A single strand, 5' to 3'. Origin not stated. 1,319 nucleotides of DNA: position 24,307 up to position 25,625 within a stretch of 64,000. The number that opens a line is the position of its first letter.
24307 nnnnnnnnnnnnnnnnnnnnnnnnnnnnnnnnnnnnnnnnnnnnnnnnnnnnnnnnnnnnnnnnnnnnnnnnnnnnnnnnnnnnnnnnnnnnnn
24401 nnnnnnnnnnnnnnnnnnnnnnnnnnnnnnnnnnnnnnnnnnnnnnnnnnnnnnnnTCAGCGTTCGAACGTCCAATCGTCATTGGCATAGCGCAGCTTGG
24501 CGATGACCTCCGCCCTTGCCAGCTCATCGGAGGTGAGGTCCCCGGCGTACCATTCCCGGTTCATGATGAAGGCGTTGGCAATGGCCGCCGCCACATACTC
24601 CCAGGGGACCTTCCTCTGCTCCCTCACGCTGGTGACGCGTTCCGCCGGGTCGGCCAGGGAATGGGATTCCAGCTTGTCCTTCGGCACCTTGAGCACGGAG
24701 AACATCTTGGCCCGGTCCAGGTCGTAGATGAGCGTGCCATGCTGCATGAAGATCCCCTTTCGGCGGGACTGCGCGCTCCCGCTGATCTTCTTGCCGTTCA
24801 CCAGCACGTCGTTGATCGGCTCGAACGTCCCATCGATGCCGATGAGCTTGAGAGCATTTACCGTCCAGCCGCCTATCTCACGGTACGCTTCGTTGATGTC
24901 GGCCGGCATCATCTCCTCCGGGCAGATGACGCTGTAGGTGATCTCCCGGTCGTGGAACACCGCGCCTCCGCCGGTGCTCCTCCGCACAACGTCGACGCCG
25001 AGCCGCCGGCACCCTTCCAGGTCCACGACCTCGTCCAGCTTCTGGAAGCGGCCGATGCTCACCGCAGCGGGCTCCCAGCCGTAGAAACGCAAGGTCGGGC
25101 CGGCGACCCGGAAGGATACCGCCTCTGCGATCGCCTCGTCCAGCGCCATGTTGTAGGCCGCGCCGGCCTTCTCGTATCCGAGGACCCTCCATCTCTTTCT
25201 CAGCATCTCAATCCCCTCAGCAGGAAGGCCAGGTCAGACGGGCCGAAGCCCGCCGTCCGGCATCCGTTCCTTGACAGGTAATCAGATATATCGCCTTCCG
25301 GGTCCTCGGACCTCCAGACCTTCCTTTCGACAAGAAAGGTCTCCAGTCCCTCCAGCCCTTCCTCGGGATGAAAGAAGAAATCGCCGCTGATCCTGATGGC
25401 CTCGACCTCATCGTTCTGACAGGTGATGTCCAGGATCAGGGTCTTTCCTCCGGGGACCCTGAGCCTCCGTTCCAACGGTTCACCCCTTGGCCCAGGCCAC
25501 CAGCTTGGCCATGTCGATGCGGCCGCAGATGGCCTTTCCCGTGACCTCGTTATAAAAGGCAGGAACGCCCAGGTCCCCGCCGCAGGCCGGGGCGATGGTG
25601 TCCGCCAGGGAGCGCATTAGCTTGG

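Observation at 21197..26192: E3-less 2-oxoacid dehydrogenase operon abutted by an FTR-like / thioredoxin / lplB / lplA operon: a possible ferredoxin-linked lipoyl redox system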

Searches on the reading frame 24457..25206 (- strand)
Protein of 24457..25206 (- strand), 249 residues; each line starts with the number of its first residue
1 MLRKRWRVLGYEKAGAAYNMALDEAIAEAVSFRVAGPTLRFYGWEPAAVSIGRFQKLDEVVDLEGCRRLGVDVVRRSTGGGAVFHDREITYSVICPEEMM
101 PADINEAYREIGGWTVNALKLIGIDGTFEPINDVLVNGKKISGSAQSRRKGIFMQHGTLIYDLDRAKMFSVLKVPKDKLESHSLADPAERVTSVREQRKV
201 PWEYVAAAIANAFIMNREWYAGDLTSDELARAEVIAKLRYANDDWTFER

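Call 3: search_protein_families(library=pfam, proteins=[window:24457-25206:-], max_evalue=0.01)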
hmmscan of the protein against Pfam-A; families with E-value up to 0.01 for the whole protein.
window:24457-25206:- (249 aa): 2 families
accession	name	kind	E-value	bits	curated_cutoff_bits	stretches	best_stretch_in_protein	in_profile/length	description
PF21948.1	LplA-B_cat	-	3.1e-50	171.4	27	1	16-213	2-199/200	Lipoyl protein ligase A/B catalytic domain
PF03099.24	BPL_LplA_LipB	-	3.2e-13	50.2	21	1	62-164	17-133/133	Biotin/lipoate A/B protein ligase family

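Call 4: search_protein_families(library=ncbifam, proteins=[window:24457-25206:-], max_evalue=0.01)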
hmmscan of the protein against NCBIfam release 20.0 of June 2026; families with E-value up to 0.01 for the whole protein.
window:24457-25206:- (249 aa): 6 families
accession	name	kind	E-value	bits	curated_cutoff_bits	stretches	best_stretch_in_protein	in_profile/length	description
NF053750.1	LplA_large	exception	1.6e-56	191.5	480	1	18-249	12-248/248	lipoate-protein ligase large subunit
NF053751.1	LplAB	exception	2.1e-54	184.8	550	1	5-246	99-344/348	lipoate-protein ligase LplAB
TIGR00545.2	lipoyltrans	equivalog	6.2e-43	147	280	1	14-248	9-241/328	lipoate--protein ligase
NF053790.1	LplA_LipA_fuse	exception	3.5e-28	98.5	800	1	41-247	35-235/606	bifunctional lipoate--protein ligase/lipoyl synthase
NF047857.1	LipGcvHLiptaseLipL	equivalog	0.00021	21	450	1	6-155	13-177/277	lipoyl-[GcvH]:protein N-lipoyltransferase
NF053589.1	OctGcvHOcttfase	equivalog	0.0018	17.8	400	1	6-154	11-174/276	octanoyl-[GcvH]:protein N-octanoyltransferase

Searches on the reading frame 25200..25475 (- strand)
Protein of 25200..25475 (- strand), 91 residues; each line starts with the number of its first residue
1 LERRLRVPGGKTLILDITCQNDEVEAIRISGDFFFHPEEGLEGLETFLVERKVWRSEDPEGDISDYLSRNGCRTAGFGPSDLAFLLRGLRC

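Call 3: search_protein_families(library=pfam, proteins=[window:25200-25475:-], max_evalue=0.01)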
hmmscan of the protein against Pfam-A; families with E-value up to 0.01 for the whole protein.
window:25200-25475:- (91 aa): 1 family
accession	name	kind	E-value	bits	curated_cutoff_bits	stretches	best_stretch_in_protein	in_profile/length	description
PF10437.14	Lip_prot_lig_C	-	0.0078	16.6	24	0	2-52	7-54/85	Bacterial lipoate protein ligase C-terminus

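Call 4: search_protein_families(library=ncbifam, proteins=[window:25200-25475:-], max_evalue=0.01)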
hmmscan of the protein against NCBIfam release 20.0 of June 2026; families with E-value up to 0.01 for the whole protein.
window:25200-25475:- (91 aa): 2 families
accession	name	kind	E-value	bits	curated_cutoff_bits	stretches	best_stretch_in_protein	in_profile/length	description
NF053749.1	LplB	equivalog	6.6e-11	42.3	65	1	6-83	4-79/86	lipoate-protein ligase small subunit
NF053751.1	LplAB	exception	1e-07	31.3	550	1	6-54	5-53/348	lipoate-protein ligase LplAB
